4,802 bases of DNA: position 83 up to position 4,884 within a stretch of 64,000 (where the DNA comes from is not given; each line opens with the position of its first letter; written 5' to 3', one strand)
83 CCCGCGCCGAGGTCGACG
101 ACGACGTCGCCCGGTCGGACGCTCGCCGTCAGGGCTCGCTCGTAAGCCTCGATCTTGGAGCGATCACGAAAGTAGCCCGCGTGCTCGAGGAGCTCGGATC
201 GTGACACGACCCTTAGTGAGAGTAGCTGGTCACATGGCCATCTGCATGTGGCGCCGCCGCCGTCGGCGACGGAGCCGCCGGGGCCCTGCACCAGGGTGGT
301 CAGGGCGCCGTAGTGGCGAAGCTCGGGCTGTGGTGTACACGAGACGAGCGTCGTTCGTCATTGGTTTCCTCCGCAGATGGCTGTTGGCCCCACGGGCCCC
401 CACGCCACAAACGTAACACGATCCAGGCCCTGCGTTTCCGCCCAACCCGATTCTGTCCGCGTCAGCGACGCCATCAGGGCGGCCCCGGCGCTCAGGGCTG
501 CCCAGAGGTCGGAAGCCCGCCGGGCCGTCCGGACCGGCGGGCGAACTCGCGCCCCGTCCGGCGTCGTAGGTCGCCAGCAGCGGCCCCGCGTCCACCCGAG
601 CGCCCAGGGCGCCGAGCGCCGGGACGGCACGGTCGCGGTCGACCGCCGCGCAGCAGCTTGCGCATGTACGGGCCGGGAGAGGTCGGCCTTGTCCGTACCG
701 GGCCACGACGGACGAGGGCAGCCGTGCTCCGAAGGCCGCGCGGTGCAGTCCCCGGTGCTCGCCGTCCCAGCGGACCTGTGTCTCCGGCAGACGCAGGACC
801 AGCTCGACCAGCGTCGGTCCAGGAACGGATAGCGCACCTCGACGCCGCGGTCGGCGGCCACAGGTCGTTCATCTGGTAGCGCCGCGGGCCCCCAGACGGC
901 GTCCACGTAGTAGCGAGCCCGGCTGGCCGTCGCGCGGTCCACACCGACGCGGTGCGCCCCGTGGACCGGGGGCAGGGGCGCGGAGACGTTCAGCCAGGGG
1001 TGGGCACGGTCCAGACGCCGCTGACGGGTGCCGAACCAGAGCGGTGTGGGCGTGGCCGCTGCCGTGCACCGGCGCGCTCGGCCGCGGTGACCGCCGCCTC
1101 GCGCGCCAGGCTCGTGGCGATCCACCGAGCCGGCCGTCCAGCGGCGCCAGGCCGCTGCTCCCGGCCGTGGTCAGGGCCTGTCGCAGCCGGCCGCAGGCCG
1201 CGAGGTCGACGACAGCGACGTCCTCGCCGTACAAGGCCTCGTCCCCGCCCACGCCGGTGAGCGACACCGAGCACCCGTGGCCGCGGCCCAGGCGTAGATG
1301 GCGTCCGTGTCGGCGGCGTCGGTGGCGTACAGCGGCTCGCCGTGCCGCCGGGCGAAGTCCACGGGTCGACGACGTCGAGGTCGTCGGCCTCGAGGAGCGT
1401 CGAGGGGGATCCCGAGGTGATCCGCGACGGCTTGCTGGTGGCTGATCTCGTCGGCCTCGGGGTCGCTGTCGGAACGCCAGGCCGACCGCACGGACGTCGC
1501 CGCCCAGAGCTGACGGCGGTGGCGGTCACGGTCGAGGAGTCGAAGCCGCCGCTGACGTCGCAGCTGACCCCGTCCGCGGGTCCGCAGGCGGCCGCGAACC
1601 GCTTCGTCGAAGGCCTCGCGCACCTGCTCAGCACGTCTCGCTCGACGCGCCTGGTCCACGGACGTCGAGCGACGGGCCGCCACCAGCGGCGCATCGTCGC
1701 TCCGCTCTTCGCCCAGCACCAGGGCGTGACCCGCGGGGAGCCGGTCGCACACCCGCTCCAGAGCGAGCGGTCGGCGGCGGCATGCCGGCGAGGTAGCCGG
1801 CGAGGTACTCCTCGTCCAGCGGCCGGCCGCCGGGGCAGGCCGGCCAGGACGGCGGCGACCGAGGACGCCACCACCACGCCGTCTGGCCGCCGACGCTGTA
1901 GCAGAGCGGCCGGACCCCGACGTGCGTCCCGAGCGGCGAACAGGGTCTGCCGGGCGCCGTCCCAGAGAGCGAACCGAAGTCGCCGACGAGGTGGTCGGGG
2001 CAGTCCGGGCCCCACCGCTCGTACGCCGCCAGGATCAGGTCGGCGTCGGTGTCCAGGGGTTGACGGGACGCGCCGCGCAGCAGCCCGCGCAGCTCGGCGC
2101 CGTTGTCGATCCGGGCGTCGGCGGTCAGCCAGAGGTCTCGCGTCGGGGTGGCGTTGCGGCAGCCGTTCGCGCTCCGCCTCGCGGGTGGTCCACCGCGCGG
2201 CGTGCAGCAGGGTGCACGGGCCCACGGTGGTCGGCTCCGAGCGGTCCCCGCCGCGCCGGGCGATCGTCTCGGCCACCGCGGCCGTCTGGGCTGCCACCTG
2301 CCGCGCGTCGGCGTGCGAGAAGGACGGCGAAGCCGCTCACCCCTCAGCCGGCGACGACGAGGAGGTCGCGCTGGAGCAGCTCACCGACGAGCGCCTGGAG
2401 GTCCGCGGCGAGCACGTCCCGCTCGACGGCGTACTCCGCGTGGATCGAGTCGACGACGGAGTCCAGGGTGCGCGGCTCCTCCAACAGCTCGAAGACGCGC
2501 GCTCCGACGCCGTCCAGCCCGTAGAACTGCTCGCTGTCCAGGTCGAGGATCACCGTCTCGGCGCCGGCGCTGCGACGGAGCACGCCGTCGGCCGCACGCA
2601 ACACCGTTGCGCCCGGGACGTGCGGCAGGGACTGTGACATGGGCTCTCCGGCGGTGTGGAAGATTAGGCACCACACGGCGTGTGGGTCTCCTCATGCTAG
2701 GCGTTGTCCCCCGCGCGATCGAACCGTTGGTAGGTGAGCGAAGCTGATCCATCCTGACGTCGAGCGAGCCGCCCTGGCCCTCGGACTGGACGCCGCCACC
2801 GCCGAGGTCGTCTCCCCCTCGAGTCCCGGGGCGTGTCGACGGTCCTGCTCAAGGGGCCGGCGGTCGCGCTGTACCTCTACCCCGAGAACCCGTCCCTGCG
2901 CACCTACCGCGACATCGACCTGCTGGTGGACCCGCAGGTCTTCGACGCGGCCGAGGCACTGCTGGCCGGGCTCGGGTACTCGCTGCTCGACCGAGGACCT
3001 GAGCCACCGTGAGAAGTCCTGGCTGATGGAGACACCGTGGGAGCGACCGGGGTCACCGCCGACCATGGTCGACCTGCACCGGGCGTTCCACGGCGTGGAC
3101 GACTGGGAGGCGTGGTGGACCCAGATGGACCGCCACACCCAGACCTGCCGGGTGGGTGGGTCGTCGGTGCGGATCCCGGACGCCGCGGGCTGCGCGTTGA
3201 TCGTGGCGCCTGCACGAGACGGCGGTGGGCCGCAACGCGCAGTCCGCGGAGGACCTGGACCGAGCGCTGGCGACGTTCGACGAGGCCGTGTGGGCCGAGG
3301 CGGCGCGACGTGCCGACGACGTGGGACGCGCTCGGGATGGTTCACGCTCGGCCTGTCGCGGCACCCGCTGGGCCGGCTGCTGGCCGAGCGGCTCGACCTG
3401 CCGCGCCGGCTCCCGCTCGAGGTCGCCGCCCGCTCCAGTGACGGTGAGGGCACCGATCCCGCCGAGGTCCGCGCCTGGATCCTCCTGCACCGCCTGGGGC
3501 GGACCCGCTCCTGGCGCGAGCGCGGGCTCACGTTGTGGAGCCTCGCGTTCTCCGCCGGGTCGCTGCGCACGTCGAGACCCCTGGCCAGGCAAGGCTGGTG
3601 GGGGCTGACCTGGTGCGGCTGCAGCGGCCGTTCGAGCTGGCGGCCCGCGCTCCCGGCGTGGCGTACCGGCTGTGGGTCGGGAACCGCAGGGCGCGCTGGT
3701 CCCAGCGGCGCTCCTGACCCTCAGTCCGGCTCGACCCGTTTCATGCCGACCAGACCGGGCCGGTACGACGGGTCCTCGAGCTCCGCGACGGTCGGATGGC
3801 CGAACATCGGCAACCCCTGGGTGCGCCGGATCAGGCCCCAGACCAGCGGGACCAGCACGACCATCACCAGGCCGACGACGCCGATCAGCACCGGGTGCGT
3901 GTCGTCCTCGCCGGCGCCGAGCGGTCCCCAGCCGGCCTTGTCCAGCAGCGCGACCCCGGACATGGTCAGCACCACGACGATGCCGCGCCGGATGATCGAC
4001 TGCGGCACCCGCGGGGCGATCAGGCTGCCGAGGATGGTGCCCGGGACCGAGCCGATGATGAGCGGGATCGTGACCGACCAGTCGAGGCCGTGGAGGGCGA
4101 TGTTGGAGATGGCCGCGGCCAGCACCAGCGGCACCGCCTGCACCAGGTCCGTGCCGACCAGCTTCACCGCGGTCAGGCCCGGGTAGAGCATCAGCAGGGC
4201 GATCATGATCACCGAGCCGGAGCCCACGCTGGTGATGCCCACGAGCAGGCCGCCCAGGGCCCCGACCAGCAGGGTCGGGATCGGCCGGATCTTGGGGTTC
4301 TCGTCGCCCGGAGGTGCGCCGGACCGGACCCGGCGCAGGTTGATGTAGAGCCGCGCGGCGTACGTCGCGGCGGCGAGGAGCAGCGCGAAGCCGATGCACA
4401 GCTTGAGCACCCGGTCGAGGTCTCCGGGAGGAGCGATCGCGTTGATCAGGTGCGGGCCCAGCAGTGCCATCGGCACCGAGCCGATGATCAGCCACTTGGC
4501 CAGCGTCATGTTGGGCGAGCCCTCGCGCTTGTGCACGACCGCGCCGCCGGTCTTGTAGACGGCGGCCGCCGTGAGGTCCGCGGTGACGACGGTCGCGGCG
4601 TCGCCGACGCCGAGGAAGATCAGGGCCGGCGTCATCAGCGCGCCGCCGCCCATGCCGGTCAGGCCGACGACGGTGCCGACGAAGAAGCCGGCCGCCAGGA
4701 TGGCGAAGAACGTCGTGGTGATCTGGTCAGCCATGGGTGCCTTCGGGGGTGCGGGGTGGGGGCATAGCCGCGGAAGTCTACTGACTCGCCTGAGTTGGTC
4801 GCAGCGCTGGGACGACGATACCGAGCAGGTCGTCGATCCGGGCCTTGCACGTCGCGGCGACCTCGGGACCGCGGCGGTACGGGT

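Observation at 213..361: Possible lasso-peptide precursor that only becomes visible after correcting one frameshift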

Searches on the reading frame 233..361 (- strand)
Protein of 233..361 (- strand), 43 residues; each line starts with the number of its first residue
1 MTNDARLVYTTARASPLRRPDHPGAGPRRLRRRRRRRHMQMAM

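Call 24: search_protein_families(library=ncbifam, max_evalue=0.01, proteins=[window:233-361:-])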
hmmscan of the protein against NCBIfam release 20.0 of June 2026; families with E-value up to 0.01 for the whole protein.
seq(43 aa): 0 families

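Call 25: search_protein_families(library=pfam, max_evalue=0.01, proteins=[window:233-361:-])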
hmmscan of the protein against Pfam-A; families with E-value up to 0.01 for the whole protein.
seq(43 aa): 0 families
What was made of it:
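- NCBIfam and Pfam have no model that recognises these precursors (calls 24, 25).
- Tried and rejected: Pfam and NCBIfam on the corrected peptide, the assembled peptide and two homologous precursors gave no family (calls 24, 25).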

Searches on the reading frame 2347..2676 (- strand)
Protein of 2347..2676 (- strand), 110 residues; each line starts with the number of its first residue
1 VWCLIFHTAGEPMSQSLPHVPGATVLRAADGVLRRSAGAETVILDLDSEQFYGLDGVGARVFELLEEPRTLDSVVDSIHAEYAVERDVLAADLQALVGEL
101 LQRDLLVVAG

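Call 24: search_protein_families(library=ncbifam, max_evalue=0.01, proteins=[window:2347-2676:-])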
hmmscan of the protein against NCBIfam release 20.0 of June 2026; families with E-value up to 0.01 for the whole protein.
window:2347-2676:- (110 aa): 6 families
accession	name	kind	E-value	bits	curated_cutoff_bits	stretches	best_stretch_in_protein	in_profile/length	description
NF033536.1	lasso_PqqD_Bac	exception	9.9e-11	41.6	80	1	29-106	9-86/88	lasso peptide biosynthesis PqqD family chaperone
NF033530.1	lasso_PqqD_Strm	exception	1e-09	38.4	70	1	31-104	3-76/78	lasso peptide biosynthesis PqqD family chaperone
TIGR04302.1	geo_PqqD_fam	equivalog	8.7e-05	22.9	100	1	53-105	48-99/102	GeoRSP system PqqD family peptide chaperone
TIGR03859.1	PQQ_PqqD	equivalog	0.00051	19.9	46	1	46-106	21-80/81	pyrroloquinoline quinone biosynthesis peptide chaperone PqqD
TIGR04248.1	SCM_PqqD_rel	equivalog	0.00075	19.7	100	1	32-105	7-80/84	SynChlorMet cassette protein ScmD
NF050069.2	PqqD_rel_WgkC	exception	0.0052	16.7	110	1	48-95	28-75/103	PqqD family peptide maturation chaperone WgkC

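Call 25: search_protein_families(library=pfam, max_evalue=0.01, proteins=[window:2347-2676:-])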
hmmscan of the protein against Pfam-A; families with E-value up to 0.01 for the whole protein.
window:2347-2676:- (110 aa): 1 family
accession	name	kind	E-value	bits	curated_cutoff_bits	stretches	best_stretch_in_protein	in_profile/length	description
PF05402.18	PqqD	-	5.6e-16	59.1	23.4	1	40-106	1-67/67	Coenzyme PQQ synthesis protein D (PqqD)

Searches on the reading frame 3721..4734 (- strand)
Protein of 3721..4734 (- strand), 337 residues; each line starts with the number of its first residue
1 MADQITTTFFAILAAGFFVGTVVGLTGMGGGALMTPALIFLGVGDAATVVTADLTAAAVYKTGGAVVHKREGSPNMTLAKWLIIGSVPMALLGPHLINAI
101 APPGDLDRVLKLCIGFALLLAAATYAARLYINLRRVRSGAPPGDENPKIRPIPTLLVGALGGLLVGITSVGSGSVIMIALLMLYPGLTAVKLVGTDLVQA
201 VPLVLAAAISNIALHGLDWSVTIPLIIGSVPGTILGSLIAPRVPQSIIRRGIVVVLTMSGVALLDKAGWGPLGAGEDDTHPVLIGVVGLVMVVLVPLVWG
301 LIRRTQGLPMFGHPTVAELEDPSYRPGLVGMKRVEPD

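Call 62: find_encoding_contigs(protein=window:3721-4734:-, flank=10000, max_places=3)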
Protein window:3721-4734:- (337 aa): 1 contig read that carries it; 1 place shown.
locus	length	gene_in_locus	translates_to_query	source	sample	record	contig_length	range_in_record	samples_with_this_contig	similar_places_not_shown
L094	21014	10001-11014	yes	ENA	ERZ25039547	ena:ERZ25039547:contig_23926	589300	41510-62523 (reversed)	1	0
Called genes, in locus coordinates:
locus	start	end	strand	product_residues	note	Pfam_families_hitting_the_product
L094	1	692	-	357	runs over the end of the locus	PF04321:RmlD_sub_bind, PF01073:3Beta_HSD, PF01370:Epimerase, PF02719:Polysacc_synt_2, PF13460:NAD_binding_10 (weak), PF16363:GDP_Man_Dehyd, PF07993:NAD_binding_4 (weak)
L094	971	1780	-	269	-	-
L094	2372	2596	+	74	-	PF10609:ParA (weak), PF01656:CbiA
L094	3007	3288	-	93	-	PF10724:DUF2516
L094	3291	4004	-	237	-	-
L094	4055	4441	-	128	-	PF13560:HTH_31, PF12844:HTH_19, PF13413:HTH_25 (faint), PF01381:HTH_3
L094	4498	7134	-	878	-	PF04250:DUF429, PF04607:RelA_SpoT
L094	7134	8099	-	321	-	PF06089:Asparaginase_II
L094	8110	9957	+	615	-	PF01583:APS_kinase, PF13671:AAA_33, PF01451:LMWPc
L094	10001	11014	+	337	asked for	PF01925:TauE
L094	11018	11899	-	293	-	PF14907:NTP_transf_5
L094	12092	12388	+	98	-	PF05402:PqqD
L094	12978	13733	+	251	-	PF00733:Asn_synthase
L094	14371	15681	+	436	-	-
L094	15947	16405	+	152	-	-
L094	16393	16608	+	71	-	-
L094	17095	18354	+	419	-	PF00005:ABC_tran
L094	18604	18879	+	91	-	PF13471:Transglut_core3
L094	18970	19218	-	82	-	-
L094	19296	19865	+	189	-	PF01507:PAPS_reduct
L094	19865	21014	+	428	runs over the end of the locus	PF00009:GTP_EFTU, PF01926:MMR_HSR1 (faint), PF22594:GTP-eEF1A_C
